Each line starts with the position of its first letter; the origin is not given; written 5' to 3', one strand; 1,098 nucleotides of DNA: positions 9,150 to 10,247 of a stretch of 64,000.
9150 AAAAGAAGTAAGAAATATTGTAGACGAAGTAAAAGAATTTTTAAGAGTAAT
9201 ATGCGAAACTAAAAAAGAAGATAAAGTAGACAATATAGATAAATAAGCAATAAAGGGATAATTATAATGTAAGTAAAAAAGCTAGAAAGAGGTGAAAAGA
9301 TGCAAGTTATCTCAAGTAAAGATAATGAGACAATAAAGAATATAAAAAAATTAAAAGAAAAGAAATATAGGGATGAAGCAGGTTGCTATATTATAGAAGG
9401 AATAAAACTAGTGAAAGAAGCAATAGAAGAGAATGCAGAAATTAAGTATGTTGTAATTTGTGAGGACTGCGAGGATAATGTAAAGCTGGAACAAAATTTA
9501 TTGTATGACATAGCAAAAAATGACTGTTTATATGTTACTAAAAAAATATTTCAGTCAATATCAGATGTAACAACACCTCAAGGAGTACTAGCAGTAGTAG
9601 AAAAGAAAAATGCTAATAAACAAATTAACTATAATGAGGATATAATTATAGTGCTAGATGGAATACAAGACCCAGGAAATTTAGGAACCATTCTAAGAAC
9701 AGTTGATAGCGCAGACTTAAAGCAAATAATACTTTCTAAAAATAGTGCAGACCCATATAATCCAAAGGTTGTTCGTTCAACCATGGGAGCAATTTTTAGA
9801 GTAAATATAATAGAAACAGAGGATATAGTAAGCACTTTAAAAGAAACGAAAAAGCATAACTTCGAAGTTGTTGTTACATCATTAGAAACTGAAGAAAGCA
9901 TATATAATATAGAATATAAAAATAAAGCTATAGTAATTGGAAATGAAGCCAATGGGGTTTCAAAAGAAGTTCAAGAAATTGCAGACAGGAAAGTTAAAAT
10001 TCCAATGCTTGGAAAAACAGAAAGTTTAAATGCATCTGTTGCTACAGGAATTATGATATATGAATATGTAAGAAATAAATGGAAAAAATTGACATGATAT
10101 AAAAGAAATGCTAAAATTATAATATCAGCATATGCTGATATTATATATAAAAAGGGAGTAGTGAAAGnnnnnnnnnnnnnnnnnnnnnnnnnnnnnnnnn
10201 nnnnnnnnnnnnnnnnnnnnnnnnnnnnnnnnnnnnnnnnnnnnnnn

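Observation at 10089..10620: Stand-alone Spo0A C-terminal-domain-like protein behind a perfect 28-bp palindrome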

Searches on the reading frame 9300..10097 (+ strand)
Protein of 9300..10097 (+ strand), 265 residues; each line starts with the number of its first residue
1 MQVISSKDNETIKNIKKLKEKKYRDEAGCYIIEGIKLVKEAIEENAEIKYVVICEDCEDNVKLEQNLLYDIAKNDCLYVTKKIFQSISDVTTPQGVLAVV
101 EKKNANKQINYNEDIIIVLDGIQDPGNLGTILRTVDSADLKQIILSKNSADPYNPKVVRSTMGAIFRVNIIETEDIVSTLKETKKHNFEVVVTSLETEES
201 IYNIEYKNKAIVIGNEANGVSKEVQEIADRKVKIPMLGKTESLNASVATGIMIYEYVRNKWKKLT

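Call 3: search_protein_families(library=pfam, proteins=[window:9300-10094:+], max_evalue=1)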
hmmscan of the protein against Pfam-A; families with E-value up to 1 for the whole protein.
window:9300-10094:+ (265 aa): 6 families
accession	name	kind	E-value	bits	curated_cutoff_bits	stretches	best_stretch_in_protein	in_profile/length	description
PF00588.24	SpoU_methylase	-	4.5e-42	144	29.7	1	115-254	2-142/142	SpoU rRNA Methylase family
PF22435.1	MRM3-like_sub_bind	-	1.2e-23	83.7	27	1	9-98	1-84/84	MRM3-like substrate binding domain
PF08032.17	SpoU_sub_bind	-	6.3e-09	36.5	22.8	1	31-104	1-74/76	RNA 2'-O ribose methyltransferase substrate binding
PF03830.20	PTSIIB_sorb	-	0.0092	16.7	27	1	147-221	34-110/148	PTS system sorbose subfamily IIB component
PF01248.31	Ribosomal_L7Ae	-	0.013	15.6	22.1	1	31-73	16-55/95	Ribosomal protein L7Ae/L30e/S12e/Gadd45 family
PF13218.11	DUF4026_N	-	0.74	10.3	27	1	160-213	1-56/147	Protein of unknown function (DUF4026) N-terminal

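Call 4: search_protein_families(library=ncbifam, proteins=[window:9300-10094:+], max_evalue=1)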
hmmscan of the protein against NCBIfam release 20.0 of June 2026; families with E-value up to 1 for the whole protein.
window:9300-10094:+ (265 aa): 13 families
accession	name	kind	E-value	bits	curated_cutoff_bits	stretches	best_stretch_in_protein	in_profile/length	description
TIGR00186.1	rRNA_methyl_3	equivalog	4.3e-46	157.3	160.15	1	32-260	5-240/240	23S rRNA (guanosine(2251)-2'-O)-methyltransferase RlmB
NF008386.0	PRK11181.1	equivalog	3e-32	111.8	366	1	32-260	5-242/244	23S rRNA (guanosine(2251)-2'-O)-methyltransferase RlmB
NF008117.0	PRK10864.1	equivalog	9.9e-24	84.2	267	1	88-260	165-342/344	tRNA/rRNA methyltransferase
NF008295.0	PRK11081.1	equivalog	6.7e-21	74.9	227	1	112-259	17-164/230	tRNA (guanosine(18)-2'-O)-methyltransferase TrmH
NF000477.1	NshR_TsnR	equivalog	3.6e-18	65.9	425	1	3-258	6-262/266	NshR/TsnR family 23S rRNA methyltransferase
NF000035.1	nosihep_NshR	exception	1.9e-13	50.5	500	1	109-256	111-260/274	NshR family nosiheptide/thiostrepton resistance 23S rRNA methyltransferase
TIGR00185.1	tRNA_yibK_trmL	equivalog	4.6e-11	42.8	190.6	1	117-260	4-148/154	tRNA (uridine(34)/cytosine(34)/5-carboxymethylaminomethyluridine(34)-2'-O)-methyltransferase TrmL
TIGR00050.1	rRNA_methyl_1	subfamily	1.2e-09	38.4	167.15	1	114-259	4-156/233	TrmJ/YjtD family RNA methyltransferase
NF041077.1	tRNAmeth_TrmJ_Sulfolob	equivalog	2.2e-05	24.2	350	1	189-262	84-157/229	tRNA (cytidine-2'-O-)-methyltransferase TrmJ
NF007752.0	PRK10433.1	equivalog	6.2e-05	22.6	212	1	200-256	97-153/228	tRNA/rRNA methyltransferase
NF007683.0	PRK10358.1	equivalog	0.00013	21.9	282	1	201-259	86-147/157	tRNA (uridine(34)/cytosine(34)/5-carboxymethylaminomethyluridine(34)-2'-O)-methyltransferase TrmL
NF011694.0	PRK15114.1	equivalog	0.0006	19.4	280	1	114-259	4-158/246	tRNA (cytosine(32)/uridine(32)-2'-O)-methyltransferase TrmJ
NF000330.1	trim_DfrA1_like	exception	0.023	14.6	250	1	55-123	19-81/157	trimethoprim-resistant dihydrofolate reductase DfrA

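Call 99: search_protein_families(library=padloc, proteins=[window:9300-10094:+], max_evalue=0.01)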
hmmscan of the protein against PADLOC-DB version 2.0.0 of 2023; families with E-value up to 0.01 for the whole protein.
window:9300-10094:+ (265 aa): 0 families

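Call 102: find_encoding_contigs(protein=window:9300-10097:+, flank=2500, max_places=10)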
Protein window:9300-10097:+ (265 aa): 24 contigs read that carry it; 10 places shown.
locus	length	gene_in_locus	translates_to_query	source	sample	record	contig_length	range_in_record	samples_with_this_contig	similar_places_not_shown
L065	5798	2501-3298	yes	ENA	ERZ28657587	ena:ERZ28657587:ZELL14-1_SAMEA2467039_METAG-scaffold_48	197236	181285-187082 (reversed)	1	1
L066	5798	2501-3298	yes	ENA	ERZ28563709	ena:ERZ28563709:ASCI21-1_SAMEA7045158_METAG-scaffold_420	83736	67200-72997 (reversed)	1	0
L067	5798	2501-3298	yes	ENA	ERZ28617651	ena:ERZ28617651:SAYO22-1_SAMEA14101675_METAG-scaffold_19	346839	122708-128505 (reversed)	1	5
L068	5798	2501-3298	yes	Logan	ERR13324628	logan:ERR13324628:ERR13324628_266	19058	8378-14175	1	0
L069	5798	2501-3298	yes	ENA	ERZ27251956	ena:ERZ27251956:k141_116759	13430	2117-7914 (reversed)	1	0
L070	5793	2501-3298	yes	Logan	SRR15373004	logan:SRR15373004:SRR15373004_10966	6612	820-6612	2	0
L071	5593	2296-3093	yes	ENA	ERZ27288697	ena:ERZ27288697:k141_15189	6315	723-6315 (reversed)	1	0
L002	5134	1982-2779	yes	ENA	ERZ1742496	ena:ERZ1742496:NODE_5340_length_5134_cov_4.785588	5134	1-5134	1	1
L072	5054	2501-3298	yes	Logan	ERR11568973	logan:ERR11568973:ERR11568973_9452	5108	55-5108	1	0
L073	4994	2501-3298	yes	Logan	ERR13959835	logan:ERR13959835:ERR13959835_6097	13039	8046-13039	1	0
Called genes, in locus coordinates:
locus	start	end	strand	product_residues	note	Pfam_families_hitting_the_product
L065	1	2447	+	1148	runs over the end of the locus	PF17757:UvrB_inter, PF02559:CarD_TRCF_RID, PF00270:DEAD, PF04851:ResIII, PF00271:Helicase_C, PF03461:TRCF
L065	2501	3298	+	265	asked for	PF22435:MRM3-like_sub_bind, PF08032:SpoU_sub_bind, PF00588:SpoU_methylase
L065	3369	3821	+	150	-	PF08769:Spo0A_C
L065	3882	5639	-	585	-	PF01336:tRNA_anti-codon, PF00152:tRNA-synt_2, PF02938:GAD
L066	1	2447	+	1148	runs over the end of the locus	PF17757:UvrB_inter, PF02559:CarD_TRCF_RID, PF00270:DEAD, PF04851:ResIII, PF00271:Helicase_C, PF03461:TRCF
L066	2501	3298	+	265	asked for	PF22435:MRM3-like_sub_bind, PF08032:SpoU_sub_bind, PF00588:SpoU_methylase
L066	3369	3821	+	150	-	PF08769:Spo0A_C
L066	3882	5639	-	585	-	PF01336:tRNA_anti-codon, PF00152:tRNA-synt_2, PF02938:GAD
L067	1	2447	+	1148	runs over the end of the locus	PF17757:UvrB_inter, PF02559:CarD_TRCF_RID, PF00270:DEAD, PF04851:ResIII, PF00271:Helicase_C, PF03461:TRCF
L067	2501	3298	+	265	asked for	PF22435:MRM3-like_sub_bind, PF08032:SpoU_sub_bind, PF00588:SpoU_methylase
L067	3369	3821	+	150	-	PF08769:Spo0A_C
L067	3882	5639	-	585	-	PF01336:tRNA_anti-codon, PF00152:tRNA-synt_2, PF02938:GAD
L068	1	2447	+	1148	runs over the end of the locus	PF17757:UvrB_inter, PF02559:CarD_TRCF_RID, PF00270:DEAD, PF04851:ResIII, PF00271:Helicase_C, PF03461:TRCF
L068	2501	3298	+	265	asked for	PF22435:MRM3-like_sub_bind, PF08032:SpoU_sub_bind, PF00588:SpoU_methylase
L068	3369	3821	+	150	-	PF08769:Spo0A_C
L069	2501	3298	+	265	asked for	PF22435:MRM3-like_sub_bind, PF08032:SpoU_sub_bind, PF00588:SpoU_methylase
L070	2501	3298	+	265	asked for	PF22435:MRM3-like_sub_bind, PF08032:SpoU_sub_bind, PF00588:SpoU_methylase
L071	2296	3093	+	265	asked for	PF22435:MRM3-like_sub_bind, PF08032:SpoU_sub_bind, PF00588:SpoU_methylase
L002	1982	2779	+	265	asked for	PF22435:MRM3-like_sub_bind, PF08032:SpoU_sub_bind, PF00588:SpoU_methylase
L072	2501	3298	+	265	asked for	PF22435:MRM3-like_sub_bind, PF08032:SpoU_sub_bind, PF00588:SpoU_methylase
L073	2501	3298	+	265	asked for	PF22435:MRM3-like_sub_bind, PF08032:SpoU_sub_bind, PF00588:SpoU_methylase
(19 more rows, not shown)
